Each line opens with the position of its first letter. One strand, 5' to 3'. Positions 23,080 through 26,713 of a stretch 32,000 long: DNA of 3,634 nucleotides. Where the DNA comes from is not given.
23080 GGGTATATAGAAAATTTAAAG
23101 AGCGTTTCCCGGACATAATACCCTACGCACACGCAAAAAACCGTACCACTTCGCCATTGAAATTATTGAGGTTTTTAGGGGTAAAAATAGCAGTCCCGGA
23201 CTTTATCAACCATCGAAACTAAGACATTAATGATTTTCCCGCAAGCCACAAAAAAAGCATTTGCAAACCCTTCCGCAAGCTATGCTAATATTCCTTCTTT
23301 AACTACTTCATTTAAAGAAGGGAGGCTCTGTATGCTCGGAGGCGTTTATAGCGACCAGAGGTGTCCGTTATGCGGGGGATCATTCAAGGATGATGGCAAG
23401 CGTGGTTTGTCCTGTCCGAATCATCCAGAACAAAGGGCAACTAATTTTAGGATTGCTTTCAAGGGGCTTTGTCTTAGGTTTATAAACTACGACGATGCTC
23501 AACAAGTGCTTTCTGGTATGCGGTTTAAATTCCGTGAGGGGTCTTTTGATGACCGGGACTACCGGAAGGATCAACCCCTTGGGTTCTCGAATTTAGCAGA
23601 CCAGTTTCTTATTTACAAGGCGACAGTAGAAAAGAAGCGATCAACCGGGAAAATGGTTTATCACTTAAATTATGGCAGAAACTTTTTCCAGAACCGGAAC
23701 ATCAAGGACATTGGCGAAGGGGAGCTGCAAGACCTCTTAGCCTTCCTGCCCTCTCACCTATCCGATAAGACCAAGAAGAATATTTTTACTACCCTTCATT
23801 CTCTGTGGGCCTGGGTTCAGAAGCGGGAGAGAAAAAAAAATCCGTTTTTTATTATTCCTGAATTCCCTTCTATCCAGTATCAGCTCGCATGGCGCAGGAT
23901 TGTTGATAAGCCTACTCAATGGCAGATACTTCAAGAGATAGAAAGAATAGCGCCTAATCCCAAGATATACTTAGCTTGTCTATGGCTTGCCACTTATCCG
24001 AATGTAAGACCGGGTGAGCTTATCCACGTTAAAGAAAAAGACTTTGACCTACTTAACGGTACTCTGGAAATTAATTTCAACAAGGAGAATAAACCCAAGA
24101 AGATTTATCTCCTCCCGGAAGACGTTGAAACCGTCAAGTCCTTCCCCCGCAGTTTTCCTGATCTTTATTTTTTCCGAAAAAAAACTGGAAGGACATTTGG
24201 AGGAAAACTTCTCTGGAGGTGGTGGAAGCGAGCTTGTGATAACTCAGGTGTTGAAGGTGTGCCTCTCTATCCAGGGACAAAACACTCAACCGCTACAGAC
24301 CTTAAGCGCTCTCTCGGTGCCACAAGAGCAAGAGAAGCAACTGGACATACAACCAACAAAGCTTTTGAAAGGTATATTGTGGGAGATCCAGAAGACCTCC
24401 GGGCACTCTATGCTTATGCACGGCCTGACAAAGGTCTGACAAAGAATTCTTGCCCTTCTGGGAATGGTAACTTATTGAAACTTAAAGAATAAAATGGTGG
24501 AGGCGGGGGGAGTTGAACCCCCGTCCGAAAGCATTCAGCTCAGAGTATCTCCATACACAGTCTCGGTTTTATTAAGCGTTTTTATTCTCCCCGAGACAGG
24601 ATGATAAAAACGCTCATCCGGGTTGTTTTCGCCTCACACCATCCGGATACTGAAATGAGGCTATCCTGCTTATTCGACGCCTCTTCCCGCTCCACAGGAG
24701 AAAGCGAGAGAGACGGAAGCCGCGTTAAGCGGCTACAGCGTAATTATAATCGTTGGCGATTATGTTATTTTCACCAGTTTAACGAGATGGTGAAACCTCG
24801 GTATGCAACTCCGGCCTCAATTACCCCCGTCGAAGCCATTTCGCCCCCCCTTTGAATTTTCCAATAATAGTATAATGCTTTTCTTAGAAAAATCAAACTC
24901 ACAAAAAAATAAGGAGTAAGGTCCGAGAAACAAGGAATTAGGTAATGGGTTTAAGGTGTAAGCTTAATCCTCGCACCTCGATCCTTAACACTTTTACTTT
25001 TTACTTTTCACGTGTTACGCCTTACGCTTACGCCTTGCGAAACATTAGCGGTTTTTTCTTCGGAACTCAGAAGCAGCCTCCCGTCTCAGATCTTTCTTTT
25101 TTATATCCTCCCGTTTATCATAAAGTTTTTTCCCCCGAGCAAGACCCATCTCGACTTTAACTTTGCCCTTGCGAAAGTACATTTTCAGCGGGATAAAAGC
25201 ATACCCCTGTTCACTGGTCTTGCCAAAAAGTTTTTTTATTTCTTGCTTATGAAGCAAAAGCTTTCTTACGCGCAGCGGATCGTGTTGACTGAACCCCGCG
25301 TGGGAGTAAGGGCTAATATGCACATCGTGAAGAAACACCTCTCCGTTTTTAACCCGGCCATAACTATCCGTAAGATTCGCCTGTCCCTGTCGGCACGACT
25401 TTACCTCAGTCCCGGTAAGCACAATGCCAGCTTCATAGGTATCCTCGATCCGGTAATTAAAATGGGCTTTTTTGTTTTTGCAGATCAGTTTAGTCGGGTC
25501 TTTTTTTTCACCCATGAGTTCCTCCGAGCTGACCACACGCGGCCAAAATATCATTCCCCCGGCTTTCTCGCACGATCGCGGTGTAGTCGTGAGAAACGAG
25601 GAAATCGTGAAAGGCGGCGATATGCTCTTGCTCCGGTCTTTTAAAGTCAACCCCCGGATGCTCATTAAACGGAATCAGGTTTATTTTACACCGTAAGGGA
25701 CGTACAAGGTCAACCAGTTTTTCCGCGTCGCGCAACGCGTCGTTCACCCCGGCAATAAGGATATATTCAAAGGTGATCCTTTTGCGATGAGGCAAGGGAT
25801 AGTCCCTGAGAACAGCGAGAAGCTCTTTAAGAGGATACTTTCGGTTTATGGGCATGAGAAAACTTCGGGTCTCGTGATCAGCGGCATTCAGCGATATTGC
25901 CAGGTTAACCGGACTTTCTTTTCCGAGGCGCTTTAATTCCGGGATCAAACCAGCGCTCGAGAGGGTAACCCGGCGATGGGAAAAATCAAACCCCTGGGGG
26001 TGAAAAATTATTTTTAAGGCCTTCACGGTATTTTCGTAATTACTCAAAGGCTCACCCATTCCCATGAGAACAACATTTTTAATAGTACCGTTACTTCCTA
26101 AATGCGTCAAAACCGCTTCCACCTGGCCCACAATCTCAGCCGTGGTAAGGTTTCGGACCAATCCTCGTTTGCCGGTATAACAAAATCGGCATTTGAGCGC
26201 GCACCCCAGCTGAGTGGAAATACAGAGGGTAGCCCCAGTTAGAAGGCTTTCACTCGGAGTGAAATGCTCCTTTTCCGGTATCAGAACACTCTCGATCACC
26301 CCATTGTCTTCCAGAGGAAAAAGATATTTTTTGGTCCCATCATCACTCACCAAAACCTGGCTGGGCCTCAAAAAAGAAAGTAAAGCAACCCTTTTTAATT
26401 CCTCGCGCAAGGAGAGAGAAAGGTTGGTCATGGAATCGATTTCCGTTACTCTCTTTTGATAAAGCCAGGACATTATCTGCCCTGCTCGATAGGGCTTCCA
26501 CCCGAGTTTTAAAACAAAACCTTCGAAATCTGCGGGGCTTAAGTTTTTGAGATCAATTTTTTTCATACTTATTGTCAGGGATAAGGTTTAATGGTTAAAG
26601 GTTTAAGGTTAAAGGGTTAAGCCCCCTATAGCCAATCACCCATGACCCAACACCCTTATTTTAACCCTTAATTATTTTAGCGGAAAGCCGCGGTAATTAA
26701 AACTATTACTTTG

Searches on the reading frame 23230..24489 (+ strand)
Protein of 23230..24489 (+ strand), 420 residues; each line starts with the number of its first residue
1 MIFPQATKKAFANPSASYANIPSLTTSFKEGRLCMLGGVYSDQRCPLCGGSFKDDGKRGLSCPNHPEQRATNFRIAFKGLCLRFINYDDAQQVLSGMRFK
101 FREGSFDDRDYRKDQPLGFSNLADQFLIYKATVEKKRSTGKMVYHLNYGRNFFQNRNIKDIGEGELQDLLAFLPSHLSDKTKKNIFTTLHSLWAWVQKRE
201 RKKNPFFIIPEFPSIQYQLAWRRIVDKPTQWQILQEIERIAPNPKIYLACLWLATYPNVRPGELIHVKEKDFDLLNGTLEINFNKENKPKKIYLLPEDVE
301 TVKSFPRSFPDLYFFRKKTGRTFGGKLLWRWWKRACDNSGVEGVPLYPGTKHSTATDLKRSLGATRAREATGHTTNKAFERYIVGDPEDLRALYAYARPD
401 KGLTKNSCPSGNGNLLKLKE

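Call 30: search_protein_families(library=pfam, proteins=[window:23230-24489:+], max_evalue=0.01)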
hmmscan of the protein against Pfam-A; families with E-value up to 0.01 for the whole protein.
window:23230-24489:+ (420 aa): 2 families
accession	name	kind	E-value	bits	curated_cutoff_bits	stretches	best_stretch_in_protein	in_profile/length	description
PF00589.27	Phage_integrase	-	0.00048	20.4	27.1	1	232-383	10-166/172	Phage integrase family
PF18644.7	Phage_int_SAM_6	-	0.0037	17.7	27.5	1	155-199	87-131/132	Phage integrase SAM-like domain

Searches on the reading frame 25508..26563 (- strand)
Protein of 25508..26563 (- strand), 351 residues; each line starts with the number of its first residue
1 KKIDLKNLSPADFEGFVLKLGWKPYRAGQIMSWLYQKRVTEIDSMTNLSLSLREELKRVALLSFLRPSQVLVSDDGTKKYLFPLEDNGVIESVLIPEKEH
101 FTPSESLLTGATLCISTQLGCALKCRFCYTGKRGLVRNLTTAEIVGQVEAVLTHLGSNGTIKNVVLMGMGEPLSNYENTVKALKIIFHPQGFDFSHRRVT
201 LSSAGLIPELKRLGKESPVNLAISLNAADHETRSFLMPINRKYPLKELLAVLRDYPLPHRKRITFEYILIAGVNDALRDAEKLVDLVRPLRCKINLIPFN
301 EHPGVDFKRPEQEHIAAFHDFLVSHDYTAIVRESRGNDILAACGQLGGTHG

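Call 90: search_protein_families(library=pfam, proteins=[window:25508-26563:-], max_evalue=0.001)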
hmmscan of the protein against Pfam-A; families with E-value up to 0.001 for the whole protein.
window:25508-26563:- (351 aa): 2 families
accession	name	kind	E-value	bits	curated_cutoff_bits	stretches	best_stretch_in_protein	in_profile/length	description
PF21016.3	RlmN_N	-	6.9e-18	64.6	24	1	3-60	1-58/60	Ribosomal RNA large subunit methyltransferase N-terminal domain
PF04055.27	Radical_SAM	-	6.9e-17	62.6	29.5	1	115-276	1-157/166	Radical SAM superfamily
